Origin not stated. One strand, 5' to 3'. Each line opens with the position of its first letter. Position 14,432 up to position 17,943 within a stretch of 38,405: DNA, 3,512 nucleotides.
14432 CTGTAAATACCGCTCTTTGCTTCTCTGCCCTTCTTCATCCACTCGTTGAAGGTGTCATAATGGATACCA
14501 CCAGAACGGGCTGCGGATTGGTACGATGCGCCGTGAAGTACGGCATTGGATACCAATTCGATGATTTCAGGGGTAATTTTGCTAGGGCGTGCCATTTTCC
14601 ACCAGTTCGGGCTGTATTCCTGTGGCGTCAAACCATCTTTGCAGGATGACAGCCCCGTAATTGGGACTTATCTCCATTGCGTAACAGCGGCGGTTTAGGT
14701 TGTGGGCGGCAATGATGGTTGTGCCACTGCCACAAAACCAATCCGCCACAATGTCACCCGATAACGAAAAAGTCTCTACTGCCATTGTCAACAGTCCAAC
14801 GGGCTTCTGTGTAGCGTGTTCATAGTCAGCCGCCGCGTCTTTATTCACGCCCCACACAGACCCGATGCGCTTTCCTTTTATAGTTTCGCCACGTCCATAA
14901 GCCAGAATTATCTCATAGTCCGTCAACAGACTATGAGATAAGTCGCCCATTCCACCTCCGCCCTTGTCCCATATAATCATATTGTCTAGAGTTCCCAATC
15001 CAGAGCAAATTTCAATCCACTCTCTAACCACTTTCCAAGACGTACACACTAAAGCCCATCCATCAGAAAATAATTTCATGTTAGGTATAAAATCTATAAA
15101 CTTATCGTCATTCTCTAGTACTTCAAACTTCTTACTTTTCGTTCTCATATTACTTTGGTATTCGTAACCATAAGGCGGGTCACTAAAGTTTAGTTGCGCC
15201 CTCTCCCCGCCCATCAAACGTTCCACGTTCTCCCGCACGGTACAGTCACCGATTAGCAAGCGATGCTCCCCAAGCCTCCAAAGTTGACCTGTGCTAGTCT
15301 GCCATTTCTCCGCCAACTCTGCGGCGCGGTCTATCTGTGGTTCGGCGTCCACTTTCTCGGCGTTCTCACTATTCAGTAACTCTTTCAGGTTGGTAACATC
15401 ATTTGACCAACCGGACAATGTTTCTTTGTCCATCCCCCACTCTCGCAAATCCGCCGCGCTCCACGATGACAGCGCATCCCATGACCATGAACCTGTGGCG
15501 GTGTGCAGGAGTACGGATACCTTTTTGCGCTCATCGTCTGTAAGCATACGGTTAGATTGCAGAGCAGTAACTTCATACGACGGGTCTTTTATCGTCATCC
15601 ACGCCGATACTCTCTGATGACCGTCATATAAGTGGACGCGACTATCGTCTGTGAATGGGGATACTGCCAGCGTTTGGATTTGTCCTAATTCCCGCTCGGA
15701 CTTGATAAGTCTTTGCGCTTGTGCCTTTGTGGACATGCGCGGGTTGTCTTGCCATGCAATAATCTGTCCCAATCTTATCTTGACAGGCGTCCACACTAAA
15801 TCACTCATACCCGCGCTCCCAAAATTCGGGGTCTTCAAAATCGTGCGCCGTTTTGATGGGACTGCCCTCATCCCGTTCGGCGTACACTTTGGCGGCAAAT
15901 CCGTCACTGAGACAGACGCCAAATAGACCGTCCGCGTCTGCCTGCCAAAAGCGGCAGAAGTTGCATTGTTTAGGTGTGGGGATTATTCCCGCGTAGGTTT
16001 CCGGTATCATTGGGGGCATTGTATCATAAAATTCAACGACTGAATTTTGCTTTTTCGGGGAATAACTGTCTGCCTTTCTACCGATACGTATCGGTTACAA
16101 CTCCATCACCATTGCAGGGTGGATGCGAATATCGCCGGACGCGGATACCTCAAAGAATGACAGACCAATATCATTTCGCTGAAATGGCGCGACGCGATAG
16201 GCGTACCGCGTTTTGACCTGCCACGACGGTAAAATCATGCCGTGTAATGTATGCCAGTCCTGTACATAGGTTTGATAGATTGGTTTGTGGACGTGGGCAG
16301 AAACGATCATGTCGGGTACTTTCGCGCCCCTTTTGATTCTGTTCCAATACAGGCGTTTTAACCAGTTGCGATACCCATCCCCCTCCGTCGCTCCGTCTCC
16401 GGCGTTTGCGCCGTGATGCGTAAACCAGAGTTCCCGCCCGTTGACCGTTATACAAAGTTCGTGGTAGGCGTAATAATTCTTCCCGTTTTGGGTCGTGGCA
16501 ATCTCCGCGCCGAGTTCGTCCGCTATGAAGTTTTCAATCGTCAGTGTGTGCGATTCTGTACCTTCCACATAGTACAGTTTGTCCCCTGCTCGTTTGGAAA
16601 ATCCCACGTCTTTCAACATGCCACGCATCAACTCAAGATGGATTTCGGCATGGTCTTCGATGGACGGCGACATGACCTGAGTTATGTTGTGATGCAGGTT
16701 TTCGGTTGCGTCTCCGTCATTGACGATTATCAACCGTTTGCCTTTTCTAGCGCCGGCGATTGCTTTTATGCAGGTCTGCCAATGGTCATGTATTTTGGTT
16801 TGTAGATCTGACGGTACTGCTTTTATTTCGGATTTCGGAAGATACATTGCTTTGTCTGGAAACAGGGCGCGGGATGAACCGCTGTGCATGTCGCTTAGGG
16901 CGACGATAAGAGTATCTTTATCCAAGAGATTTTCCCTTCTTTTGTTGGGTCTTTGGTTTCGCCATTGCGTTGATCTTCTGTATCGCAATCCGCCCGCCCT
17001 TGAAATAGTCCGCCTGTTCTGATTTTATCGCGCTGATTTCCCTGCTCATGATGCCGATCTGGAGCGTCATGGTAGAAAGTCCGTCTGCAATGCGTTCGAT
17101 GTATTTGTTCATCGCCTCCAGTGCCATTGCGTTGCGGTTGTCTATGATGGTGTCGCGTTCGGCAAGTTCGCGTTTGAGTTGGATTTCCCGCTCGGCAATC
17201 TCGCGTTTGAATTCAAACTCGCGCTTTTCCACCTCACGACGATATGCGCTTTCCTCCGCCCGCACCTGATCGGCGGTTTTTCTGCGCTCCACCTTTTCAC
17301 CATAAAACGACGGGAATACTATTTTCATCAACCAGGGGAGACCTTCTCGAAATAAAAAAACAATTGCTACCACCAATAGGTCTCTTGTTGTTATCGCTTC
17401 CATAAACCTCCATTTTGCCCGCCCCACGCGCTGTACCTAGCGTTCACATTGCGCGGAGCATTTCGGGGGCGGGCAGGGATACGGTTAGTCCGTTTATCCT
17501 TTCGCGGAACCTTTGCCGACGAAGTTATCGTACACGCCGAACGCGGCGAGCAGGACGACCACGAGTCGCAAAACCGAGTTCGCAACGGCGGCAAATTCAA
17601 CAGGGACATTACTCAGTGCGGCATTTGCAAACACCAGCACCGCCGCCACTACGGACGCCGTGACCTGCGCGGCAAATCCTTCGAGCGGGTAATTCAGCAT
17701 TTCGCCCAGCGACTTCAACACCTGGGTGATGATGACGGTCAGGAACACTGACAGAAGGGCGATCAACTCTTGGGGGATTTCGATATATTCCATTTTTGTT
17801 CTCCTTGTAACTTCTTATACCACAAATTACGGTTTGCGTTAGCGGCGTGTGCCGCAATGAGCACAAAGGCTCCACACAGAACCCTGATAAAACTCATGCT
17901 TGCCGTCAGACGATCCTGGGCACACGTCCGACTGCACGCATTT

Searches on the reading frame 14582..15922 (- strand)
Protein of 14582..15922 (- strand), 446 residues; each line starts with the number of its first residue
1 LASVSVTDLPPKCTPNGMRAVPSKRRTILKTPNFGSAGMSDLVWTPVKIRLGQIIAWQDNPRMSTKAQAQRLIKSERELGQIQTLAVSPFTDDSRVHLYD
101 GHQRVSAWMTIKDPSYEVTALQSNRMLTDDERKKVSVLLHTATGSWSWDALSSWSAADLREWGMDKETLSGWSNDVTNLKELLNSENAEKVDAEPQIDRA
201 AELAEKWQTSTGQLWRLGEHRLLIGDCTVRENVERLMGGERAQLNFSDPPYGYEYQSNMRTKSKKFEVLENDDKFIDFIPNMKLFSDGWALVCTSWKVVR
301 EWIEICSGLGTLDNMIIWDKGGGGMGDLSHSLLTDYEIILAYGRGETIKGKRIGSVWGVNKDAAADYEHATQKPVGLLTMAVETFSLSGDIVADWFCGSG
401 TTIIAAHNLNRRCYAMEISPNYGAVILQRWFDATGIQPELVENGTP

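Call 12: search_protein_families(library=phrogs, proteins=[window:14582-15922:-], max_evalue=0.001)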
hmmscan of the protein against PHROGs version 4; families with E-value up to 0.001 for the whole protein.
window:14582-15922:- (446 aa): 13 families
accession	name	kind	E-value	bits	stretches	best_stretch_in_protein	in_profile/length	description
phrog_498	-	other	6.2e-60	204.4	1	47-443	36-433/633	DNA methyltransferase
phrog_67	-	other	6.3e-35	122.4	1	193-436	96-349/743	DNA methyltransferase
phrog_3008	-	other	1.9e-20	74.2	1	362-435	143-216/244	DNA methyltransferase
phrog_23085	-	unknown function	1.6e-11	45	1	361-435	35-110/138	-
phrog_18293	-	other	9.3e-11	42.7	1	365-429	42-106/119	methyltransferase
phrog_6952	-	other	1.5e-07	32.5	1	368-418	113-163/181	DNA methyltransferase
phrog_23148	-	unknown function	5.3e-07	30.8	1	360-430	76-146/165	-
phrog_9353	-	unknown function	8.3e-07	30.1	1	48-197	13-162/245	-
phrog_940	-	DNA, RNA and nucleotide metabolism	3.2e-06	27.6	1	49-192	9-137/388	nuclease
phrog_8071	-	DNA, RNA and nucleotide metabolism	6e-05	23.4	1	47-261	8-213/389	ParB-like partition protein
phrog_8769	-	other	0.00015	22.5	1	390-429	13-52/71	methyltransferase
phrog_620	-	DNA, RNA and nucleotide metabolism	0.00025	22.2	1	47-204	10-149/217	ParB-like partition protein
phrog_16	-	DNA, RNA and nucleotide metabolism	0.00044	19.5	1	147-422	716-901/986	DNA helicase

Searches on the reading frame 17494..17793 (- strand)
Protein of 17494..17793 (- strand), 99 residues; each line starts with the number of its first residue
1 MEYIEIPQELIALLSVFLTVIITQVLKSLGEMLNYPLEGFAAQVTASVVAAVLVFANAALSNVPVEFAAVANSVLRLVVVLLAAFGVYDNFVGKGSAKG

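Call 9: search_protein_families(library=pfam, proteins=[window:17494-17793:-], max_evalue=0.01)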
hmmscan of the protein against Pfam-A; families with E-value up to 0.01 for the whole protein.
window:17494-17793:- (99 aa): 0 families

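Call 12: search_protein_families(library=phrogs, proteins=[window:17494-17793:-], max_evalue=0.001)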
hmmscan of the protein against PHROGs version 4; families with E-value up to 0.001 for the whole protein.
window:17494-17793:- (99 aa): 0 families

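Call 31: find_related_loci(query=window:17494-17793:-, collection=viral_contigs, flank=4000)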
Query window:17494-17793:- (99 aa) in viral_contigs; peptide patterns used: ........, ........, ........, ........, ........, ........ (x = any residue, [..] = any of these).
26 stretches matched a pattern, but none encodes a relative of the query by tblastn (E <= 1e-3).

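Call 67: find_homologous_proteins(query=window:17494-17793:-, max_evalue=0.00001)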
Query window:17494-17793:- (99 aa): 1 proteins with E <= 0.00001 among 26 candidates.
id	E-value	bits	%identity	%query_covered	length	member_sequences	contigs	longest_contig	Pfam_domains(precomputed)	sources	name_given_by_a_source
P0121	8.1e-51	188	100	100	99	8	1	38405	-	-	-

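Call 69: find_encoding_contigs(protein=P0122, flank=5000, max_places=8)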
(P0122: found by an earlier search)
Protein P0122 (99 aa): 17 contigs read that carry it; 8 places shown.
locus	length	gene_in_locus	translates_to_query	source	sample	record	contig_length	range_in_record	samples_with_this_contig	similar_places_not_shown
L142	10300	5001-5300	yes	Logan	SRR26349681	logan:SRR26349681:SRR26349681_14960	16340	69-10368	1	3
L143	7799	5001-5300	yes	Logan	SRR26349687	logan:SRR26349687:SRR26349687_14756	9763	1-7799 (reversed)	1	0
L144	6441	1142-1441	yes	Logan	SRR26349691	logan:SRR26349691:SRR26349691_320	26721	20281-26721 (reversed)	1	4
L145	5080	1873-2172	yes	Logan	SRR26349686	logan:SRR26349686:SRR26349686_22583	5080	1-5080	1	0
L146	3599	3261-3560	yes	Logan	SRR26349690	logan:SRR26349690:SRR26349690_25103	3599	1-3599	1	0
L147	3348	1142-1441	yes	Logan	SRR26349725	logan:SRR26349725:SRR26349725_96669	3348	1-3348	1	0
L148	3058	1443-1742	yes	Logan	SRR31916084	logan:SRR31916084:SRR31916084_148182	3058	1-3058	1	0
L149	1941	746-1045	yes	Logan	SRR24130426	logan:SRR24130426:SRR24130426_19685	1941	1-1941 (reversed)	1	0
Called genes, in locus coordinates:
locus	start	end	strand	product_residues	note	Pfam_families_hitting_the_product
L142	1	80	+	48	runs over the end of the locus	?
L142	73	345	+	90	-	-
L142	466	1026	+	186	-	-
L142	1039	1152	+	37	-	-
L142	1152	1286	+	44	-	-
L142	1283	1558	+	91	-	-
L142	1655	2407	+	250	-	-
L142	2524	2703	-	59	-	-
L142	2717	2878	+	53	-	-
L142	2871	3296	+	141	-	PF09988:DUF2227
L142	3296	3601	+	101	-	PF08239:SH3_3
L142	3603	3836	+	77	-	-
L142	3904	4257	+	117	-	-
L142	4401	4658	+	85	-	-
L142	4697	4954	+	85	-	-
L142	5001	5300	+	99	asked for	-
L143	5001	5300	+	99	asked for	-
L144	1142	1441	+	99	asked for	-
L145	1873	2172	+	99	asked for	-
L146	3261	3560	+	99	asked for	-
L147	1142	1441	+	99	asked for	-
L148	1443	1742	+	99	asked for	-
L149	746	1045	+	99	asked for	-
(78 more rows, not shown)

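Call 70: find_encoding_contigs(protein=P0131, flank=5000, max_places=8)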
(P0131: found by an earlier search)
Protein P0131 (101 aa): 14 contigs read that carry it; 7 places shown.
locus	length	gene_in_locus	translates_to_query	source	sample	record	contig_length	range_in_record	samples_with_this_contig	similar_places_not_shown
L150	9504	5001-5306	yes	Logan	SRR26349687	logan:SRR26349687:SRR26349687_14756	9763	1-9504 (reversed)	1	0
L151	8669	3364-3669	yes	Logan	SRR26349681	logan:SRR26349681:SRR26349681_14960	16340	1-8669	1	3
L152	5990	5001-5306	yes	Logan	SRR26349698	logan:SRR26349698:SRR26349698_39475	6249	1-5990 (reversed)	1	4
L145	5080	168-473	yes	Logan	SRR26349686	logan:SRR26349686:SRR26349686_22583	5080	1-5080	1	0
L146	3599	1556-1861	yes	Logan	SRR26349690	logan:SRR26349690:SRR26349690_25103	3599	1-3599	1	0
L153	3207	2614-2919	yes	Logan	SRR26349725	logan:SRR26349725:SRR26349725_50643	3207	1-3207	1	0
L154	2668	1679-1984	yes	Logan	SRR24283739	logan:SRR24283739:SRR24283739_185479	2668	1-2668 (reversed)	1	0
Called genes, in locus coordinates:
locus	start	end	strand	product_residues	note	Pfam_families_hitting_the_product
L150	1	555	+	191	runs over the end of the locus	-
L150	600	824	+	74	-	-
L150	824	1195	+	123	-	-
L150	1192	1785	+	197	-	-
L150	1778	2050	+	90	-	-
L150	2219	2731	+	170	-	-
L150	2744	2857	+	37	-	-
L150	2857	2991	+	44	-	-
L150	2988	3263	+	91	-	-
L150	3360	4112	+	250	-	-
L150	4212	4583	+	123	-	-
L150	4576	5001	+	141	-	PF09988:DUF2227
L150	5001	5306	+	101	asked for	PF08239:SH3_3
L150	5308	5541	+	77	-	-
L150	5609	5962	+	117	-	-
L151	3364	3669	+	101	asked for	PF08239:SH3_3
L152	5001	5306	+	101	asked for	PF08239:SH3_3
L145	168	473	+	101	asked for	PF08239:SH3_3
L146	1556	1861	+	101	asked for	PF08239:SH3_3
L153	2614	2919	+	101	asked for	PF08239:SH3_3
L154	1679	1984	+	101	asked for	PF08239:SH3_3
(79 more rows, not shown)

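Call 75: find_encoding_contigs(protein=P0140, flank=4000, max_places=4)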
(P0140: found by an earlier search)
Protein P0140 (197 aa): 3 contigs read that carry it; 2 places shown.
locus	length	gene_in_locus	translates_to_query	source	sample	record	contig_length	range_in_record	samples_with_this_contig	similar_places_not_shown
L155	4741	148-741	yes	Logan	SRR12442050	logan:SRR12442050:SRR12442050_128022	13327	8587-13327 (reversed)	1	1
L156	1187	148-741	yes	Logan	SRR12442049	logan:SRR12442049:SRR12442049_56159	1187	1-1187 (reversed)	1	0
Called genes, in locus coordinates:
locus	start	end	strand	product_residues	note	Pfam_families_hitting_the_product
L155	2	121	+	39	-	?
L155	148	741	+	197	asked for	PF25680:Mom (weak)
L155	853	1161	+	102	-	-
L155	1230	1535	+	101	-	-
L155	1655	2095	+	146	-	-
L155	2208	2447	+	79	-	-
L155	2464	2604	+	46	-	-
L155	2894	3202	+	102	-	-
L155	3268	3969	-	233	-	PF13385:Laminin_G_3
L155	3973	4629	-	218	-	-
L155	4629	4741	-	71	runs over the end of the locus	-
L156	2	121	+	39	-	?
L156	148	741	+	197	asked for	PF25680:Mom (weak)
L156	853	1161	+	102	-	-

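Call 76: find_encoding_contigs(protein=P0132, flank=4000, max_places=4)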
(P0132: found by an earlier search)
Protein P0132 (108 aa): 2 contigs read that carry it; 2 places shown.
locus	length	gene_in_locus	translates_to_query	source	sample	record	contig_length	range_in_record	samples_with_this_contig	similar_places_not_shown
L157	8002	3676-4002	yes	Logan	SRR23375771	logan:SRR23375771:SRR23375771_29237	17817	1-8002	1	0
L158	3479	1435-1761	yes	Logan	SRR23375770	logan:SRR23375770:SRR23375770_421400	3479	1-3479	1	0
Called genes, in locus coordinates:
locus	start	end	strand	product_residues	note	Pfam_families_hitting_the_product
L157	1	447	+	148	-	?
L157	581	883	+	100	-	-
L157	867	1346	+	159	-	-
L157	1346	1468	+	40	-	-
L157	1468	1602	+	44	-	-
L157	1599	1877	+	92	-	-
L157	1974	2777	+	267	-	-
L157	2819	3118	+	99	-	-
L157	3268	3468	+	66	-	-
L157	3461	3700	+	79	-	-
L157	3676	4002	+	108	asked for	PF08239:SH3_3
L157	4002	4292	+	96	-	-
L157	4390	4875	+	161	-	-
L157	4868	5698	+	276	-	-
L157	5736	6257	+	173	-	PF18907:DUF5662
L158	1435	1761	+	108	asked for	PF08239:SH3_3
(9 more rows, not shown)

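Call 87: find_encoding_contigs(protein=P0135, flank=3000, max_places=3)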
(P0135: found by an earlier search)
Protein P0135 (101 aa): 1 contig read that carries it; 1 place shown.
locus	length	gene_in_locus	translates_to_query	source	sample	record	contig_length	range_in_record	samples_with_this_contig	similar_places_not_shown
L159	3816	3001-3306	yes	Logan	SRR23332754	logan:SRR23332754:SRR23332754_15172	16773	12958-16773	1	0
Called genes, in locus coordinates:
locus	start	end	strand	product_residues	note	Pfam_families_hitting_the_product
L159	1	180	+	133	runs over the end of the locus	-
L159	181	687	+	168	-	-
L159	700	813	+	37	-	-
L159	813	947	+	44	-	-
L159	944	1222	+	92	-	-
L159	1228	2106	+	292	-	-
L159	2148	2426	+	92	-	-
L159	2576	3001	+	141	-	PF09988:DUF2227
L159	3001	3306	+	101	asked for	PF08239:SH3_3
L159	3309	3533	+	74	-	-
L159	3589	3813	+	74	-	-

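Call 88: find_encoding_contigs(protein=P0126, flank=3000, max_places=3)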
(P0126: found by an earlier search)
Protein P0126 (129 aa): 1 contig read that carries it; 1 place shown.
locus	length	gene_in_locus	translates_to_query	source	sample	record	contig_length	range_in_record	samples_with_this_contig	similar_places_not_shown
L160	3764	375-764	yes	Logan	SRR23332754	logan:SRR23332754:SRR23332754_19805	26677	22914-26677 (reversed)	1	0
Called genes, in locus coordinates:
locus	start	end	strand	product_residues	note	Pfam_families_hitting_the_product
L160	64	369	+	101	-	-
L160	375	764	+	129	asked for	-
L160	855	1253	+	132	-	-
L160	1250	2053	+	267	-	PF13482:RNase_H_2 (weak), PF00929:RNase_T (weak)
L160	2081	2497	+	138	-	-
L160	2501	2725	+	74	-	-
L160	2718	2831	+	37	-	-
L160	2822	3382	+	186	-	PF03592:Terminase_2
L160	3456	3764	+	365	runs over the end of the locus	PF17289:Terminase_6C (weak)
